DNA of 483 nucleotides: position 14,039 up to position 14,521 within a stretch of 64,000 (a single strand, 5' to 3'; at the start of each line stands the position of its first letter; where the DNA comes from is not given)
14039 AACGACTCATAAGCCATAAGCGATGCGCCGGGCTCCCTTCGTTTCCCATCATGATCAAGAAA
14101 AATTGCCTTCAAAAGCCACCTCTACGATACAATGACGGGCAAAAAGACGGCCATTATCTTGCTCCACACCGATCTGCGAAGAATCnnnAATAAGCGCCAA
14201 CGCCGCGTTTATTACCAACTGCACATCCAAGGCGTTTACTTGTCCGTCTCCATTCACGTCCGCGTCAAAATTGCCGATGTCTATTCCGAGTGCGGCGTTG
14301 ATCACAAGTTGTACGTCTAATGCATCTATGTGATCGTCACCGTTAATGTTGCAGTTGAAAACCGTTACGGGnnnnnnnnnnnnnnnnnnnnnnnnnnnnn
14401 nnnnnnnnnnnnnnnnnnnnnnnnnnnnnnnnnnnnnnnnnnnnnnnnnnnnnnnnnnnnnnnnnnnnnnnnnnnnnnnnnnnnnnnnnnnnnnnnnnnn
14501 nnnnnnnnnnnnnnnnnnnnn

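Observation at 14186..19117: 1640-aa multi-module surface protein: TSP3-like calcium repeats + Kelch propeller + triplicated Ig-like modules + C-terminal double dockerin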

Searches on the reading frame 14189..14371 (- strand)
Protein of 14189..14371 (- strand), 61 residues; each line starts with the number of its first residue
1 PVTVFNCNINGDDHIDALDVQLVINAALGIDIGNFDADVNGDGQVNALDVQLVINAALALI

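Call 20: search_solved_structures(query=window:14189-14365:-, max_evalue=10, show_alignments=3)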
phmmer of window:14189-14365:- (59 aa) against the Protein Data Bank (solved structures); distinct sequences matched with E-value up to 10: 31.
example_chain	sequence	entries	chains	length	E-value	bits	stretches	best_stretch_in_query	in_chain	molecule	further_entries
4fl4_A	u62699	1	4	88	0.00078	23.1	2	32-52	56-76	Glycoside hydrolase family 9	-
2ccl_B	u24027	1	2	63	0.0022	21.7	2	35-56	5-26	ENDO-1,4-BETA-XYLANASE Y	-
8zvk_A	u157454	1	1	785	0.0041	20.9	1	29-52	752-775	AaBgIC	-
1ohz_B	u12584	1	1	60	0.0045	20.7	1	35-56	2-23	ENDO-1,4-BETA-XYLANASE Y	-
2mte_A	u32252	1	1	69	0.0081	19.9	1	26-51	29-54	Cellulose 1,4-beta-cellobiosidase (reducing end) CelS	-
1daq_A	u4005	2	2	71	0.0085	19.9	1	26-51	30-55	ENDOGLUCANASE SS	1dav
5nrk_B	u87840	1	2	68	0.26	15.2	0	35-51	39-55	DocCel5: Type I dockerin repeat domain from A. cellulolyticus family 5 endoglucanase WP_01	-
6kg9_A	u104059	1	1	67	0.27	15.2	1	8-52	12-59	And cellulose-binding endoglucanase family 9 CelL ortholog dockerin domain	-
4cj0_A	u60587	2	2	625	0.28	15.1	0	33-52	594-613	ENDOGLUCANASE D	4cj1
2y3n_B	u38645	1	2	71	0.29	15.1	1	6-49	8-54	CELLULOSOMAL FAMILY-48 PROCESSIVE GLYCOSIDE HYDROLASE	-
1clc_A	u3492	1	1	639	0.3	15.1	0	33-52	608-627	ENDOGLUCANASE CELD; EC: 3.2.1.4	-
2rrt_A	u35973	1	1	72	0.32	15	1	28-49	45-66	Calmodulin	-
5nrm_B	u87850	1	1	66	0.43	14.6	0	35-56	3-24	DocCel5: Type I dockerin repeat domain from A. cellulolyticus family 5 endoglucanase WP_01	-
6kge_D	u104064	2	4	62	0.48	14.4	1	7-52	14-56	And cellulose-binding endoglucanase family 9 CelL ortholog dockerin domain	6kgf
3ox6_A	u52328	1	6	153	0.48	14.4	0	6-44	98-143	Calcium-binding protein 1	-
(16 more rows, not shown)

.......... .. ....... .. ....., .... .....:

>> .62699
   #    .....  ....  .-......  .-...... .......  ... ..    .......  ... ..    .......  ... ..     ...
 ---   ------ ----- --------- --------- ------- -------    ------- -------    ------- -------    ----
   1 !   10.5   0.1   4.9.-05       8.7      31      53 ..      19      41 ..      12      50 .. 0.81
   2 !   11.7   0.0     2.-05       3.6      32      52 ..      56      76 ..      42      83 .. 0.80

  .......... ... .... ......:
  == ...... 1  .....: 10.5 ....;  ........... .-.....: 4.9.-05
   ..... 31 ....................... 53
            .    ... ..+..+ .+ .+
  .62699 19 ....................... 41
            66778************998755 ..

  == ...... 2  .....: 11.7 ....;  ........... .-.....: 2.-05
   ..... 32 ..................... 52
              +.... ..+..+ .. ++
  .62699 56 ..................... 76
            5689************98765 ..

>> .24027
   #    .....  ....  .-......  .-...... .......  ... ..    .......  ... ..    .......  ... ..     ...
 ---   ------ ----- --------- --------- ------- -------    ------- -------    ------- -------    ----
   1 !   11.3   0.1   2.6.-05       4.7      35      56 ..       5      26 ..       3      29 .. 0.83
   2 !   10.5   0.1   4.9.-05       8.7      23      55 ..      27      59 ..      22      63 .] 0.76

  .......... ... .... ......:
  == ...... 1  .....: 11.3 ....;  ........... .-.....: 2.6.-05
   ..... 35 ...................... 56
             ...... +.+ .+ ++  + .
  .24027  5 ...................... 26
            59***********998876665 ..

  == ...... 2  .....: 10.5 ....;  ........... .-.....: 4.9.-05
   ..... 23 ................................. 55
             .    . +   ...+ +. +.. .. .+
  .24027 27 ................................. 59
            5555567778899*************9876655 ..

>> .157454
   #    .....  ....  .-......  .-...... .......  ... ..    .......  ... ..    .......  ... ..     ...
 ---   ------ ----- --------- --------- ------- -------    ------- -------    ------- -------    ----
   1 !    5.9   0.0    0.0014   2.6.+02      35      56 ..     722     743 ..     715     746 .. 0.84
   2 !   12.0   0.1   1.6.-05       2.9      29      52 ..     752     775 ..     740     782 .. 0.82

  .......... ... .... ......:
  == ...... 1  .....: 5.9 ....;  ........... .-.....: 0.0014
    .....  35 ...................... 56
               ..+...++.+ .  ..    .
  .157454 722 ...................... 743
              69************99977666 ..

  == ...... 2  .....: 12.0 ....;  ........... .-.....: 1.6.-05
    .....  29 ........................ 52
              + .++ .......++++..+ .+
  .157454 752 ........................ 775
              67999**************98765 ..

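Call 57: find_homologous_proteins(query=window:14189-14371:-, max_evalue=1)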
Query window:14189-14371:- (61 aa): 5 proteins with E <= 1 among 6 candidates.
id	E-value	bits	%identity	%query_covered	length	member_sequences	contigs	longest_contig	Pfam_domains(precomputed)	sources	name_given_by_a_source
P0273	4.7e-16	76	66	87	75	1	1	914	PF00404.25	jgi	-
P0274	1.0e-12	65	74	87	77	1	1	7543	PF00404.25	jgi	-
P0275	1.1e-9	56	64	87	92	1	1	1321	PF00404.25,PF18884.6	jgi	-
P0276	1.9e-9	55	77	72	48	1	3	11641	PF00404.25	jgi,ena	-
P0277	8.0e-7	47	72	64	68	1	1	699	PF00404.25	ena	-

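Call 68: search_protein_families(library=ncbifam, proteins=[window:14189-14371:-], max_evalue=10)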
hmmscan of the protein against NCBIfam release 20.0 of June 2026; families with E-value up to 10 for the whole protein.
window:14189-14371:- (61 aa): 1 family
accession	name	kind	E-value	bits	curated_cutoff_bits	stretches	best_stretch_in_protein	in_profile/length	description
NF049990.1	CellobisidaseCelK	equivalog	0.016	13.4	1700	1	4-53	827-878/889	cellulose 1,4-beta-cellobiosidase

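Call 73: search_protein_representatives(protein=window:14189-14371:-)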
Query: 61 residues. Proteins with E-value up to 0.001 (for the whole library): 1662; up to 1e-10: 111; up to 1e-30: 0. The best 150 are listed.
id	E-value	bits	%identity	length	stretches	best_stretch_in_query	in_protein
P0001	6.0e-27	108.2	100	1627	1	1-61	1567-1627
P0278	3.8e-23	96.3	43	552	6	3-53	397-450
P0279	1.5e-21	91.3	57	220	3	2-60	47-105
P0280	1.5e-20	88.1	60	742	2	7-60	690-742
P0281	5.9e-20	86.2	59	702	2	7-59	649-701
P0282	1.1e-18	82.3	62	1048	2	7-59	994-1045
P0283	2.1e-18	81.4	58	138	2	8-59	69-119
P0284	1.3e-17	78.9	59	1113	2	8-58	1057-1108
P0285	3.0e-17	77.8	64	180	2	7-59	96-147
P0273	1.5e-16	75.6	72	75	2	7-60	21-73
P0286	4.1e-16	74.2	62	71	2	8-60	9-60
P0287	8.3e-16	73.3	43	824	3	6-59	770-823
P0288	1.3e-15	72.6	63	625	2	8-60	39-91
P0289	3.3e-15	71.4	75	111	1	5-60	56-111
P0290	3.4e-15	71.4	70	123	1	6-58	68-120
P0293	1.3e-14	69.5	77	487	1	8-59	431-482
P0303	1.1e-13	66.6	75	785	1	7-59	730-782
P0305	1.5e-13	66.2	48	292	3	7-59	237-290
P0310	7.3e-13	64.0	57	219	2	7-59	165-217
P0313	1.1e-12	63.5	75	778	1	8-59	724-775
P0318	2.8e-12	62.2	77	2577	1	7-59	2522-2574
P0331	5.1e-12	61.4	72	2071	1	8-60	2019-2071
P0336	9.3e-12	60.6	65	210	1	7-58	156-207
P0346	1.3e-11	60.1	55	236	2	8-59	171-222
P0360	3.0e-11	59.0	75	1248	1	8-59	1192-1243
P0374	6.8e-11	57.9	68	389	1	8-61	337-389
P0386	1.0e-10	57.3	38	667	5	6-32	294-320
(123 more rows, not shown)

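Call 75: search_protein_families(library=pfam, alignment_id=A7, max_evalue=0.0001)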
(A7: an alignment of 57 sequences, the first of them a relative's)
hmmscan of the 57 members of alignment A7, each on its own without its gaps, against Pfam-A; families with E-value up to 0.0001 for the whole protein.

A. member 1, P0278 (552 aa): 6 families
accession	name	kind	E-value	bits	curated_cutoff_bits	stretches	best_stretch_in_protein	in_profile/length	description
PF00404.24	Dockerin_1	-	1.1e-73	243.7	22.9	6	401-454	2-56/57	Dockerin type I domain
PF13202.12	EF-hand_5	-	4.7e-20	70.5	25.9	0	68-85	6-23/25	EF hand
PF00036.39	EF-hand_1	-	2.6e-10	39.5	25.4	0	68-86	7-25/29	EF hand domain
PF13405.12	EF-hand_6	-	1.8e-09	36.9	25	0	68-85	7-24/30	EF-hand domain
PF10149.14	TM231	-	4.7e-09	36.3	23.2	0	444-500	63-122/301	Transmembrane protein 231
PF13499.12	EF-hand_7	-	3.4e-07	30.9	30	0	68-115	9-61/67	EF-hand domain pair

B. families by the number of members that match (of 57 scanned): 125 families (the first 25 are shown)
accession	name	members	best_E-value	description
PF00404.24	Dockerin_1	57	1.1e-73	Dockerin type I domain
PF13620.12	CarboxypepD_reg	16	1.5e-32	Carboxypeptidase regulatory-like domain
PF13715.12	CarbopepD_reg_2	11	4e-19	CarboxypepD_reg-like domain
PF17210.9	SdrD_B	11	1.1e-10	SdrD B-like domain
PF06739.17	SBBP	8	2.4e-47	Beta-propeller repeat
PF03793.24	PASTA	6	1.6e-28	PASTA domain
PF13088.12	BNR_2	6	4.2e-15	BNR repeat-like domain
PF13229.12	Beta_helix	5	3.8e-16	Right handed beta helix region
PF02012.26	BNR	5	3e-07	BNR/Asp-box repeat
PF08757.17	CotH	3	1.1e-39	CotH kinase protein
PF19077.6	Big_13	3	1.2e-24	Bacterial Ig-like domain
PF18911.6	PKD_4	3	2.8e-18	PKD domain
PF00801.26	PKD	3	4.1e-15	PKD domain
PF13004.13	BACON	3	5.5e-14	Putative binding domain, N-terminal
PF03781.23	FGE-sulfatase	2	7.9e-53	Sulfatase-modifying factor enzyme 1-like domain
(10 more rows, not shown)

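Call 89: list_cluster_members(proteins=[P0280, P0281, P0282, P0284, P0293, P0303, P0313, P0318, P0331, P0360])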
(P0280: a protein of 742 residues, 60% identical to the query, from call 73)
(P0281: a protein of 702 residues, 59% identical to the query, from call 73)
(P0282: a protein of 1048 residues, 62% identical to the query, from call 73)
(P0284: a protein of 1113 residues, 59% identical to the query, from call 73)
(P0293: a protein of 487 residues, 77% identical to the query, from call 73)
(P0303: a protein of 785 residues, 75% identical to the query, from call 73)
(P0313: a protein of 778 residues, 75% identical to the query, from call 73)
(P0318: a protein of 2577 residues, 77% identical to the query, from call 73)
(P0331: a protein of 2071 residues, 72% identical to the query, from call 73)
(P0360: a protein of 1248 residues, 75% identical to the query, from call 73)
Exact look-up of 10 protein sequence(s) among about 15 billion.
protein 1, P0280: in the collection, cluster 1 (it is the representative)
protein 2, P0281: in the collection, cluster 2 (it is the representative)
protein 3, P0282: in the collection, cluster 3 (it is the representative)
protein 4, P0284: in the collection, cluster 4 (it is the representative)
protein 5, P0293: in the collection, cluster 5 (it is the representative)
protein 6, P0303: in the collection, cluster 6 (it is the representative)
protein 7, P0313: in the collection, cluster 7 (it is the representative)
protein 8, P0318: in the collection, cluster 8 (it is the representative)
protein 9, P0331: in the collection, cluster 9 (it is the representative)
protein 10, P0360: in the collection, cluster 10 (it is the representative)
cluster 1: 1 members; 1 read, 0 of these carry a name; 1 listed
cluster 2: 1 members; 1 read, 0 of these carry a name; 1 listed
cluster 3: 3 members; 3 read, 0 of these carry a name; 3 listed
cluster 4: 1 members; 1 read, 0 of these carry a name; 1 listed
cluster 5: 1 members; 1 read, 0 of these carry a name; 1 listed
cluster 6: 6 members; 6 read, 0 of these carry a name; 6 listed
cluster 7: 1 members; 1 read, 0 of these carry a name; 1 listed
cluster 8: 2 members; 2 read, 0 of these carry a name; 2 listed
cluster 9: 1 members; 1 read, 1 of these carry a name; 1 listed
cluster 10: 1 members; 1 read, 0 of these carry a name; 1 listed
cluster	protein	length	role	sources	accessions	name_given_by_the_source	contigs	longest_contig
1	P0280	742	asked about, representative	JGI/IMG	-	-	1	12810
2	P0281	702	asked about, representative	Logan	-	-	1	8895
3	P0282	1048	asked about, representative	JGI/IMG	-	-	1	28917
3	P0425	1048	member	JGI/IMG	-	-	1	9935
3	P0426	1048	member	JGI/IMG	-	-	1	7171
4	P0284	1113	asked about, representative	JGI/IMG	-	-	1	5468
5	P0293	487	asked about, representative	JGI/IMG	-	-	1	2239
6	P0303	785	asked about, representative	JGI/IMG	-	-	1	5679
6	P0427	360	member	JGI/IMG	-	-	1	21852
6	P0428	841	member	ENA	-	-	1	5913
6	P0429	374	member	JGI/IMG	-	-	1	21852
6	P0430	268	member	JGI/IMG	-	-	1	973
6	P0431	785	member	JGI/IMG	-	-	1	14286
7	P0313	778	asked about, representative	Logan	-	-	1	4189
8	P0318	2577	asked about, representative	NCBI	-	-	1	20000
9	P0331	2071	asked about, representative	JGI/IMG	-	hypothetical protein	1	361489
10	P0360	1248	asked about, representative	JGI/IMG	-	-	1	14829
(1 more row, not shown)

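Call 91: search_protein_families(library=pfam, proteins=[P0374, P0310, P0336, P0305, P0282, P0281, P0386, P0346], max_evalue=0.01)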
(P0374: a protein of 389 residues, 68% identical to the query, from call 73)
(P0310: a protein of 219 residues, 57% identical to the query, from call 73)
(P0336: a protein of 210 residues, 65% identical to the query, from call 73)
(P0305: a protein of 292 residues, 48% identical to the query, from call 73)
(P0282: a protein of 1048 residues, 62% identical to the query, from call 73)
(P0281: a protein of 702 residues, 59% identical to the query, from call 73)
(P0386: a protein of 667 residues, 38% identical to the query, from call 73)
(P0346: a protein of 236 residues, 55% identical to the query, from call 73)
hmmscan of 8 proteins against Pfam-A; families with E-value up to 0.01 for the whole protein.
P0374 (389 aa): 4 families
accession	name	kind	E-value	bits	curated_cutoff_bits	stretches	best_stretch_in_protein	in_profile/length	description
PF01833.30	TIG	-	2.8e-27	95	20.9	2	25-103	3-84/84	IPT/TIG domain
PF00404.24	Dockerin_1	-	4.6e-12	46.4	22.9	1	337-384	3-55/57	Dockerin type I domain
PF20144.5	TIG_SUH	-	2.7e-10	40.7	24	1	266-320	15-68/94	TIG domain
PF00963.24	Cohesin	-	2.3e-05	25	24.1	1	110-225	3-116/139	Cohesin domain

P0310 (219 aa): 3 families
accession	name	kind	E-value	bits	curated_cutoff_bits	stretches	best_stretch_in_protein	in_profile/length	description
PF00404.24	Dockerin_1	-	4.9e-08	33.5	22.9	1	165-216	2-57/57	Dockerin type I domain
PF00963.24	Cohesin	-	6.9e-08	33.2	24.1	1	28-157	4-138/139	Cohesin domain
PF00036.39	EF-hand_1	-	0.0028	17.5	25.4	0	194-209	8-23/29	EF hand domain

P0336 (210 aa): 2 families
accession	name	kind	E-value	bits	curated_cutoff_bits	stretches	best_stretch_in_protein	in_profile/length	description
PF00404.24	Dockerin_1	-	2.8e-11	43.9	22.9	1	156-207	2-57/57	Dockerin type I domain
PF00963.24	Cohesin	-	5e-07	30.5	24.1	1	16-148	2-139/139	Cohesin domain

P0305 (292 aa): 2 families
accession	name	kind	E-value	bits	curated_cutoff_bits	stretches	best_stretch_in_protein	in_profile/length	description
PF00404.24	Dockerin_1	-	1.3e-11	44.9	22.9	2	237-289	2-57/57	Dockerin type I domain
PF00963.24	Cohesin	-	4e-08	34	24.1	1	95-230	2-139/139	Cohesin domain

P0282 (1048 aa): 8 families
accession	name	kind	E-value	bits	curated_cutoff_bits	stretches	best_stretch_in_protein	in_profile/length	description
PF01833.30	TIG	-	9.2e-35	118.9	20.9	3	346-427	1-84/84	IPT/TIG domain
PF00404.24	Dockerin_1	-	7.4e-16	58.5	22.9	2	995-1042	3-55/57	Dockerin type I domain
PF13620.12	CarboxypepD_reg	-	1.1e-13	51.7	32.3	2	433-493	1-60/82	Carboxypeptidase regulatory-like domain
PF17210.9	SdrD_B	-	2e-09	38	29.7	1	451-500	25-78/112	SdrD B-like domain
PF00963.24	Cohesin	-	9.9e-08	32.7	24.1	1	128-242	2-108/139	Cohesin domain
PF17936.7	Big_6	-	2.8e-05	24.7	27.6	1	630-702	9-82/83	Bacterial Ig domain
PF20144.5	TIG_SUH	-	0.0005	20.6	24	0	57-96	18-55/94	TIG domain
PF13715.12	CarbopepD_reg_2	-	0.0019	18.6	32.2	1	451-493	15-56/88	CarboxypepD_reg-like domain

P0281 (702 aa): 11 families
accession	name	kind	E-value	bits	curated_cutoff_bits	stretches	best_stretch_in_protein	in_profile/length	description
PF13620.12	CarboxypepD_reg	-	4.5e-29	101.1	32.3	3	563-640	1-81/82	Carboxypeptidase regulatory-like domain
PF00404.24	Dockerin_1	-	6.1e-17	62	22.9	2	649-700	2-57/57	Dockerin type I domain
PF13715.12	CarbopepD_reg_2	-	3.9e-16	59.3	32.2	2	564-640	1-76/88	CarboxypepD_reg-like domain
PF17210.9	SdrD_B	-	1e-07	32.6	29.7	0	574-617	21-67/112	SdrD B-like domain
PF14686.12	fn3_3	-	5.4e-06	26.5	24.4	0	412-440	31-59/75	Polysaccharide lyase family 4, domain II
PF00963.24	Cohesin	-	1.8e-05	25.4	24.1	1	35-92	2-56/139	Cohesin domain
PF08308.17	PEGA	-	0.00037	20.8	20.8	0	422-449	31-58/71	PEGA domain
PF22902.2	NOMO1-like_9th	-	0.0011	19.2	27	1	588-620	28-61/75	BOS complex subunit NOMO1-like, beta sandwich domain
PF00036.39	EF-hand_1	-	0.0011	18.8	25.4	0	140-158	8-26/29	EF hand domain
PF09430.16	EMC7_beta-sandw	-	0.0029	18.2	26.6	0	574-617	4-48/122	ER membrane protein complex subunit 7, beta-sandwich domain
PF13405.12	EF-hand_6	-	0.01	16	25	0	141-159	9-27/30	EF-hand domain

P0386 (667 aa): 5 families
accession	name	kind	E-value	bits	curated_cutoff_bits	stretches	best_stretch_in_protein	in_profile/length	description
PF00404.24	Dockerin_1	-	2.6e-22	79.2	22.9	3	601-652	1-50/57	Dockerin type I domain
PF00963.24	Cohesin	-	7.6e-13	49.3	24.1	2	130-233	12-111/139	Cohesin domain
PF13405.12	EF-hand_6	-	1.1e-08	34.5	25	0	599-620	6-27/30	EF-hand domain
PF00036.39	EF-hand_1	-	1.6e-05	24.6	25.4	0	599-620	6-27/29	EF hand domain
PF13499.12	EF-hand_7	-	0.0008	20.2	30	0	635-657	8-30/67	EF-hand domain pair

P0346 (236 aa): 1 family
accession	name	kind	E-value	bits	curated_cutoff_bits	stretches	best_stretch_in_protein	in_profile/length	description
PF00404.24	Dockerin_1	-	8.6e-13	48.7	22.9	1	170-221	2-57/57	Dockerin type I domain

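Call 93: find_encoding_contigs(protein=P0374, flank=8000, max_places=3)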
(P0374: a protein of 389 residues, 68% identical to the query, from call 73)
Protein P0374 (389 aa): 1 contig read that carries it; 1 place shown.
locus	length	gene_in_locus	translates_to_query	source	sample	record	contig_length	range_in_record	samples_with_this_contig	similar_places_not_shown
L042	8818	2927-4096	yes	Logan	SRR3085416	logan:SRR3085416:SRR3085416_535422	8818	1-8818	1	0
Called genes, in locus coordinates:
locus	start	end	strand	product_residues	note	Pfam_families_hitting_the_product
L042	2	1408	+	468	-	?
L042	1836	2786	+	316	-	PF01833:TIG, PF13620:CarboxypepD_reg, PF00404:Dockerin_1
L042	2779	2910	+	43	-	-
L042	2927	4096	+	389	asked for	PF01833:TIG, PF20144:TIG_SUH (faint), PF00963:Cohesin (faint), PF01833:TIG, PF00404:Dockerin_1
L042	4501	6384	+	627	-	PF01545:Cation_efflux, PF01145:Band_7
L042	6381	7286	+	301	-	PF01145:Band_7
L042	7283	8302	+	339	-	PF01145:Band_7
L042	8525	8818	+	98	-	?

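Call 94: find_encoding_contigs(protein=P0336, flank=8000, max_places=3)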
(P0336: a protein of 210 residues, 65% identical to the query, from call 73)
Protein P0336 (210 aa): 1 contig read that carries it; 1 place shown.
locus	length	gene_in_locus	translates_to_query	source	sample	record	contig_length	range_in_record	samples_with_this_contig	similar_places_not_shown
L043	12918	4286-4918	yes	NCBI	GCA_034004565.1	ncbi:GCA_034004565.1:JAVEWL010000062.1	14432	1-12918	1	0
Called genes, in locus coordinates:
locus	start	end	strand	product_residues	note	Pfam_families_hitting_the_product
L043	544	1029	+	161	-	-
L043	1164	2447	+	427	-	PF00404:Dockerin_1 (weak)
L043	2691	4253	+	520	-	PF00963:Cohesin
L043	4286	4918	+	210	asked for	PF00963:Cohesin (weak), PF00404:Dockerin_1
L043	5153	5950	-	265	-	-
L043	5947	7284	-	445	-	PF00145:DNA_methylase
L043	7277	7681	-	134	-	PF03852:Vsr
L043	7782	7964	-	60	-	-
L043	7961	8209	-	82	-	-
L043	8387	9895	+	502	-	PF01547:SBP_bac_1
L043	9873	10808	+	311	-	PF00528:BPD_transp_1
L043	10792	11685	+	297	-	PF00528:BPD_transp_1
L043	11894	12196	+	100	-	PF01909:NTP_transf_2, PF18765:Polbeta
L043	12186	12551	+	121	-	PF01934:HepT-like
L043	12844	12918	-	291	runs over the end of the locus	-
